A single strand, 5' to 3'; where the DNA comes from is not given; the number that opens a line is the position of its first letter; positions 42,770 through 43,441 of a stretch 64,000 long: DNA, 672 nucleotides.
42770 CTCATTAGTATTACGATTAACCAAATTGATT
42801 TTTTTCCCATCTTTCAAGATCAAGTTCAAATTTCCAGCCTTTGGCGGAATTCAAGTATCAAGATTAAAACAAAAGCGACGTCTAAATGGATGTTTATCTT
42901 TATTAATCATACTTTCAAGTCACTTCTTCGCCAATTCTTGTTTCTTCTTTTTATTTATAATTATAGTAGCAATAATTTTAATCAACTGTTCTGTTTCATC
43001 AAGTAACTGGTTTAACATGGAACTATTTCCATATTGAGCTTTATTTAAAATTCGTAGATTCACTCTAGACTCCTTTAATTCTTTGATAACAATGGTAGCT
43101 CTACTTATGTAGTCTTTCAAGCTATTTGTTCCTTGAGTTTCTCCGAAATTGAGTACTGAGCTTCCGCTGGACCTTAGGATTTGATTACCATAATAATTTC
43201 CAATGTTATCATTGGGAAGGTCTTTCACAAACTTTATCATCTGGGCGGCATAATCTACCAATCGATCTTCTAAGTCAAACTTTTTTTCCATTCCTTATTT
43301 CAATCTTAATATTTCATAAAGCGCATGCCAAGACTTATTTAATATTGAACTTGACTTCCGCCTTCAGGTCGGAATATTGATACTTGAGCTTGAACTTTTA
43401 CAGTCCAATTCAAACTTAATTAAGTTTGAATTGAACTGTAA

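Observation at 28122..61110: Four tandem arrays of ~90-bp hairpin units form one family: arms covary between loci and every array ends on the stop codon of a minus-strand gene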

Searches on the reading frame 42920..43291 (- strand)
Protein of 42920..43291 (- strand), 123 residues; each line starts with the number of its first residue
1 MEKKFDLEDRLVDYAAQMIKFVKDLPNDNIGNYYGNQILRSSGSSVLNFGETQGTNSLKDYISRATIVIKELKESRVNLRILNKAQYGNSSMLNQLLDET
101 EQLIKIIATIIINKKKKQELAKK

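Call 80: search_protein_families(library=pfam, proteins=[window:42920-43291:-], max_evalue=0.00001)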
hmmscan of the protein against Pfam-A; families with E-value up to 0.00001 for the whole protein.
window:42920-43291:- (123 aa): 1 family
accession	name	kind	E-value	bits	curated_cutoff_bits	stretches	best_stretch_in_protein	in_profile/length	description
PF05635.17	23S_rRNA_IVP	-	7.3e-11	42.7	33.8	1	11-108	9-105/106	23S rRNA-intervening sequence protein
